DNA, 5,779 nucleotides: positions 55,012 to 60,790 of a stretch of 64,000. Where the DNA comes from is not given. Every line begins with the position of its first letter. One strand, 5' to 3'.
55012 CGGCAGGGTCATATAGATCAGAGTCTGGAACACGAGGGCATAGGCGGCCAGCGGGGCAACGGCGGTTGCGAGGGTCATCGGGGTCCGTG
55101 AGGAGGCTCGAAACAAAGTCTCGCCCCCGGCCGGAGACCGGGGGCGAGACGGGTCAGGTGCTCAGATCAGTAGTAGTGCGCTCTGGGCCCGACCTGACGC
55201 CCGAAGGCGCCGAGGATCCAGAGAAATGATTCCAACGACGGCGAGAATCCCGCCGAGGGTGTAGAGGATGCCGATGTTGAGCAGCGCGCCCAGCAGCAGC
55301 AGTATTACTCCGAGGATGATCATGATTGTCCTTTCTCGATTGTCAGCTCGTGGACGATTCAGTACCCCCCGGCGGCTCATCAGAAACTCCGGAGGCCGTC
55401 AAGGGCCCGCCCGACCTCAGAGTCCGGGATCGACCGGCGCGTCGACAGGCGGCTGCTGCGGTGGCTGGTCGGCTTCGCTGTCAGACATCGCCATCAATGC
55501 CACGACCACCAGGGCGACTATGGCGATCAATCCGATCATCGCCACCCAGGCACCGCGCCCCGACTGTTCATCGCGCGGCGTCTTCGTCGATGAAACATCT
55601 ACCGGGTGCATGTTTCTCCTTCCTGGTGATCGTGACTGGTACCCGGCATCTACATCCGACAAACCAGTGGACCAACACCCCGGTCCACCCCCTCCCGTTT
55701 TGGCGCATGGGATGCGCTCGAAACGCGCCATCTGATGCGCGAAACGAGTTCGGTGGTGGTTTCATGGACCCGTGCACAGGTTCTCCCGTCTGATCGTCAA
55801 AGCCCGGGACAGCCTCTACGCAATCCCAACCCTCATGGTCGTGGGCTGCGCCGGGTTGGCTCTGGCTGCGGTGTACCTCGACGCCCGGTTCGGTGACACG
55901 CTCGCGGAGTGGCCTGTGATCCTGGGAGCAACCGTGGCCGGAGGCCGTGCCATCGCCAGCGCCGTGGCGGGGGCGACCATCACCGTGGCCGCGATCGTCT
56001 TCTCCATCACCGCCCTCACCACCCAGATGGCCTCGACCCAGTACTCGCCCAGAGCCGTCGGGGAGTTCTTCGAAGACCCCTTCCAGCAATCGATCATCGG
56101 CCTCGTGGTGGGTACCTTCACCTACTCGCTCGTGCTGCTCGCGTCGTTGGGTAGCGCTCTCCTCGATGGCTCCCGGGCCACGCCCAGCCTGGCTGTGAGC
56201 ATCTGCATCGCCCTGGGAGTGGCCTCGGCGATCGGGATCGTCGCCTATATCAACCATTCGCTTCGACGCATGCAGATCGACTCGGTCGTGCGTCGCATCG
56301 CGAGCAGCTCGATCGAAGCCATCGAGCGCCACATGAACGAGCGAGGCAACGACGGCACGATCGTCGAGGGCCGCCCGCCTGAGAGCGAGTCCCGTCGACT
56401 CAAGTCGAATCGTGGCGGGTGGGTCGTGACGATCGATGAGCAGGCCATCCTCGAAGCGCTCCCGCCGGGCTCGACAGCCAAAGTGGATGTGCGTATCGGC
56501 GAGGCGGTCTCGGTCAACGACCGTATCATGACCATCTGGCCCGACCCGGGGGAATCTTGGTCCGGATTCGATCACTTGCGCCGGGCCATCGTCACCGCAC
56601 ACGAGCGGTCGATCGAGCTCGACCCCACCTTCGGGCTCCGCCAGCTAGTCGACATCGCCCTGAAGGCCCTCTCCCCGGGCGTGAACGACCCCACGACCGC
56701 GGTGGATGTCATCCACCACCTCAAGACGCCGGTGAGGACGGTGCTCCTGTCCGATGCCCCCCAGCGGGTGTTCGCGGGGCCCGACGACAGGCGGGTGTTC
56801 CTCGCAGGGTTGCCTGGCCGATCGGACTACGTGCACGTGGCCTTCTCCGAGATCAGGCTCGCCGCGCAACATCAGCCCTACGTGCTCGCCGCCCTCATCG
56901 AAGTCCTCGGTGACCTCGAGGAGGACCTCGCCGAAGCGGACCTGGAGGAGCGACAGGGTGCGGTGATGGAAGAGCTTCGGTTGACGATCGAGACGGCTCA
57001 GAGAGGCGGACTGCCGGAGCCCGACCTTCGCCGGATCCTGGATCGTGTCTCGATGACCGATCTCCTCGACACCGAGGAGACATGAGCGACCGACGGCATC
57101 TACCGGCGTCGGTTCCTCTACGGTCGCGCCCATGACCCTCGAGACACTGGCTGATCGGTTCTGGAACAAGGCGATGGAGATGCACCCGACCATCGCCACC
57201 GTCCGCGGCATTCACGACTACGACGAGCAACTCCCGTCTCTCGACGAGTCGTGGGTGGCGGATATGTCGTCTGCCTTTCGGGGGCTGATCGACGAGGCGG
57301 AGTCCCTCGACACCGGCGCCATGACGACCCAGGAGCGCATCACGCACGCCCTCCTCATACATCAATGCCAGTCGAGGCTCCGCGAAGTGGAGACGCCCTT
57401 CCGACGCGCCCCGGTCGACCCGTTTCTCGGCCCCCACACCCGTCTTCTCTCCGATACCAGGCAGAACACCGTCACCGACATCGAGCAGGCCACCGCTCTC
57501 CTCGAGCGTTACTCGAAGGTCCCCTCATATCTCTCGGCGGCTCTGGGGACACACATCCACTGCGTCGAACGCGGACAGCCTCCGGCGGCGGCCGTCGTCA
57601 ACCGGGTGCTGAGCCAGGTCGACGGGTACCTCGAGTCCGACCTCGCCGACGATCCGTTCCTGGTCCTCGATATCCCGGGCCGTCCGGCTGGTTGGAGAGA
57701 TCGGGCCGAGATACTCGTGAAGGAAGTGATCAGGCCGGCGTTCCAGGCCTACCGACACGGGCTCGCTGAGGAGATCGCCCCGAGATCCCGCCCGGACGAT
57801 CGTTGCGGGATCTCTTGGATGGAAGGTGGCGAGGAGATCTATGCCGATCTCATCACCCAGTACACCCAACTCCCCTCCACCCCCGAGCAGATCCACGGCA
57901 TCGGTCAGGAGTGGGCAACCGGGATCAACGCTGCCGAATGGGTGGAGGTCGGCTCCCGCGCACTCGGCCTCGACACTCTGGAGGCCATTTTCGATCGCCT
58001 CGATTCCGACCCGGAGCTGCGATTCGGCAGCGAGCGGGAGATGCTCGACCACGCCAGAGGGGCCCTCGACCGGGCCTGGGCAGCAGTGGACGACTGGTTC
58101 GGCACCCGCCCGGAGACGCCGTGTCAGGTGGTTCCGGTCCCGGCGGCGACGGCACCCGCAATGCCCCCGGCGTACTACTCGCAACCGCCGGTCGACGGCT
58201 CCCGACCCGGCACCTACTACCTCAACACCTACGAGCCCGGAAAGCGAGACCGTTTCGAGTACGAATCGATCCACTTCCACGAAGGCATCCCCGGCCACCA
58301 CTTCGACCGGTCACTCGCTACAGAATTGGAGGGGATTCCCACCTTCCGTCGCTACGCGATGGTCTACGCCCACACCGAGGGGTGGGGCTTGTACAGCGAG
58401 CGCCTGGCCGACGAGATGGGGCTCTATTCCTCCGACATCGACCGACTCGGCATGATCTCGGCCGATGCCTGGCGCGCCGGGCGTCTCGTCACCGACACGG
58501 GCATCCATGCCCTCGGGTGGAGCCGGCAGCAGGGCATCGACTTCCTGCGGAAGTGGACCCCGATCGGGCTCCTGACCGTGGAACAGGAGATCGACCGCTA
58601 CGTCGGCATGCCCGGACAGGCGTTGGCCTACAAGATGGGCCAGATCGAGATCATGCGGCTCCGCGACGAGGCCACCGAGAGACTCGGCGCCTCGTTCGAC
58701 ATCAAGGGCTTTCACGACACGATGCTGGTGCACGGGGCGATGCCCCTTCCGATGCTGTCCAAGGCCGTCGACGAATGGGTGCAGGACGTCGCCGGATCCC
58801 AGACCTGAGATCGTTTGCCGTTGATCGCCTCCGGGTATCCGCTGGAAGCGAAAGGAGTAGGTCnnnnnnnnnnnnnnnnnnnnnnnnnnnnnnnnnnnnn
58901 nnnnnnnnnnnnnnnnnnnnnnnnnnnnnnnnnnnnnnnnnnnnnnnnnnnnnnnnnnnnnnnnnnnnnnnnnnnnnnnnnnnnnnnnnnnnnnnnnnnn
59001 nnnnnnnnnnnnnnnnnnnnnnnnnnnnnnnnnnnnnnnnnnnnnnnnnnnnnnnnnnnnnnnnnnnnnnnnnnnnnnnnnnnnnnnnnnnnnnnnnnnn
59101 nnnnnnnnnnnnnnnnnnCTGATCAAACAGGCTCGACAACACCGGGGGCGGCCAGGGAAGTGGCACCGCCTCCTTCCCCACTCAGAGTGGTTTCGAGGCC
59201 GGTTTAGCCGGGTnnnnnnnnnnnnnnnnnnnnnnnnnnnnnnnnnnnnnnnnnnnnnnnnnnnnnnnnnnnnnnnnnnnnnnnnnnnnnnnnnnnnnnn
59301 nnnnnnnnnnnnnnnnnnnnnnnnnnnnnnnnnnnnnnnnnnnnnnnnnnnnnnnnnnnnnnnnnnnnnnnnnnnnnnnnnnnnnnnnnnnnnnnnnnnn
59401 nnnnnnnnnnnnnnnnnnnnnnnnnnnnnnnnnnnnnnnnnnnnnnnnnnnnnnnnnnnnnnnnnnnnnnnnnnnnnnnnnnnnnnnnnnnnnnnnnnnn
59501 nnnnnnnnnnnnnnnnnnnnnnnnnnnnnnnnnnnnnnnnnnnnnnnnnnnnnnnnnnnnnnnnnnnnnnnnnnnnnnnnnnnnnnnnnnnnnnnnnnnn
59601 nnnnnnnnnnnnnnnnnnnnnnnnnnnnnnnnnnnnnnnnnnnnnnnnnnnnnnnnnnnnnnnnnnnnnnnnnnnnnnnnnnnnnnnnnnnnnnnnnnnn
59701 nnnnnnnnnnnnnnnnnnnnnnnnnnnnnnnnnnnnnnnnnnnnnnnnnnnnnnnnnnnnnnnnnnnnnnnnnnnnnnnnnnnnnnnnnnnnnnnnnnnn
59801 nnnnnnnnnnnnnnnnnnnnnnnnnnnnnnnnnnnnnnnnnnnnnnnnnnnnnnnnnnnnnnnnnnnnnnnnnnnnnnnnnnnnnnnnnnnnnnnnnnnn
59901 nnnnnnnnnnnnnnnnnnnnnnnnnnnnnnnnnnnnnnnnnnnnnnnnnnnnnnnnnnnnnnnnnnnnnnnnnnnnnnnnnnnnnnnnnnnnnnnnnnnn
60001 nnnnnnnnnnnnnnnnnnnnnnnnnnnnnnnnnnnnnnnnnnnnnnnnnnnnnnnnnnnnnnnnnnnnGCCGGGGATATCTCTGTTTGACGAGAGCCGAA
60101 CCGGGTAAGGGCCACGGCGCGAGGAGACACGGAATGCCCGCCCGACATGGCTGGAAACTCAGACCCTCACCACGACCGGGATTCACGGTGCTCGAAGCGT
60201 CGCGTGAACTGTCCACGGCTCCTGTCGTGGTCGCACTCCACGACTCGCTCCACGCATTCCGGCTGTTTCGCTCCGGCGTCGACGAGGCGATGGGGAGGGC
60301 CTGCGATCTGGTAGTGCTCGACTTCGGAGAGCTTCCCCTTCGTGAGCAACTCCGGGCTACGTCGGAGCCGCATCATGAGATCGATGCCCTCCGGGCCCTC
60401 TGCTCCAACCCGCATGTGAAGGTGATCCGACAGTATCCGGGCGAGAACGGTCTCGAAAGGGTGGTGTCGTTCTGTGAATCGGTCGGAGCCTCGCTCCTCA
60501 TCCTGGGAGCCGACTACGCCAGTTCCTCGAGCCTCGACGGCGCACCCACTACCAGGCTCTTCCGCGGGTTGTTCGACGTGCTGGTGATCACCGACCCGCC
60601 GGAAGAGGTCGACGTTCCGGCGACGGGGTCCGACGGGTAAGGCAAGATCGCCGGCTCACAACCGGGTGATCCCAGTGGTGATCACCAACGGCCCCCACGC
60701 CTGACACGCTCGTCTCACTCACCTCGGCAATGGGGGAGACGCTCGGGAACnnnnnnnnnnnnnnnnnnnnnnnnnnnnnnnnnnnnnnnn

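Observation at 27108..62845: Eleven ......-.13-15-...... motifs, all intergenic and all aimed at the next gene: a visible SigB/SigF-type stress regulon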

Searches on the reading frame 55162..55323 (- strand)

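Call 35: search_protein_families(library=pfam, proteins=[window:55162-55323:-], max_evalue=0.1)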
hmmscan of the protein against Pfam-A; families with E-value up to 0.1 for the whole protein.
window:55162-55323:- (53 aa): 3 families
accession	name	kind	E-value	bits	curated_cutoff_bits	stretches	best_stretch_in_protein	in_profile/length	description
PF24961.1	NfeD_membrane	-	0.02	15.4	26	1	1-39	54-90/119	NfeD integral membrane domain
PF20712.2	CyanoTRADDas_TM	-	0.025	15.1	24.3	1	1-34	23-57/68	Cyanobacterial TRADD-N associated 2-Transmembrane domain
PF17319.7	DUF5362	-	0.042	14.2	25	1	2-35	9-42/94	Family of unknown function (DUF5362)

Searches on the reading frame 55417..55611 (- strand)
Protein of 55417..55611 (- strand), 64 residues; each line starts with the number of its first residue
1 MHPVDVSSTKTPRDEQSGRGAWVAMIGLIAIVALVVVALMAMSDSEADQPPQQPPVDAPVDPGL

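Call 35: search_protein_families(library=pfam, proteins=[window:55417-55611:-], max_evalue=0.1)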
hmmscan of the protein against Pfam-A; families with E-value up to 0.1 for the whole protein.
window:55417-55611:- (64 aa): 4 families
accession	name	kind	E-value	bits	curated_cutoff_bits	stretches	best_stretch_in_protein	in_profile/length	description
PF12911.12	OppC_N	-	0.01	16.2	23.9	1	23-41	15-33/53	N-terminal TM domain of oligopeptide transport permease C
PF14030.11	DUF4245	-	0.073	13.5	30.1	1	14-59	2-41/165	Protein of unknown function (DUF4245)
PF20084.4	TrbK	-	0.09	13.3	23.9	0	23-59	6-43/102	Conjugative transfer region protein TrbK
PF20088.4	DUF6480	-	0.092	13.1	25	1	10-42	39-73/78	Family of unknown function (DUF6480)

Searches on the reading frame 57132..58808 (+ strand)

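Call 8: search_protein_families(library=pfam, proteins=[window:57132-58808:+], max_evalue=0.01)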
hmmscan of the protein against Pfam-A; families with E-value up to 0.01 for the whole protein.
window:57132-58808:+ (558 aa): 1 family
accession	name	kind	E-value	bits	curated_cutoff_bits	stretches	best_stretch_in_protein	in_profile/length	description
PF05960.17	DUF885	-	7.4e-138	461.9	32.4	1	19-546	1-532/532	Bacterial protein of unknown function (DUF885)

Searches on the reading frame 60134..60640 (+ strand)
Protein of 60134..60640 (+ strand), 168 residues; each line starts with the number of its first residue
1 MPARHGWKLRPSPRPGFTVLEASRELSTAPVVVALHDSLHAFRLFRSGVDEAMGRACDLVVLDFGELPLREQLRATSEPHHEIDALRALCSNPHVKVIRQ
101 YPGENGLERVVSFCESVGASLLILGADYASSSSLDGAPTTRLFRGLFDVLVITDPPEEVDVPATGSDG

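Call 7: search_protein_families(library=pfam, proteins=[window:60227-60640:+], max_evalue=0.01)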
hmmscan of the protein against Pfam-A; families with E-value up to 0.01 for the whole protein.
window:60227-60640:+ (137 aa): 0 families

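Call 35: search_protein_families(library=pfam, proteins=[window:60134-60640:+], max_evalue=0.1)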
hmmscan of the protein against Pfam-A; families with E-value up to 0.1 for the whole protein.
window:60134-60640:+ (168 aa): 0 families

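Call 45: search_protein_families(library=ncbifam, proteins=[window:60134-60640:+], max_evalue=0.001)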
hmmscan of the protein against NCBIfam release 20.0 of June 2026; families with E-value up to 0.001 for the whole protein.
window:60134-60640:+ (168 aa): 0 families

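Call 59: search_solved_structures(query=window:60134-60640:+, max_evalue=10)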
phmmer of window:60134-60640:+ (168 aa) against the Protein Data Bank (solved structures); distinct sequences matched with E-value up to 10: 0.

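Call 60: search_protein_families(library=pfam, proteins=[window:60134-60640:+], max_evalue=10)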
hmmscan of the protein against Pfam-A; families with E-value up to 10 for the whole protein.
window:60134-60640:+ (168 aa): 0 families
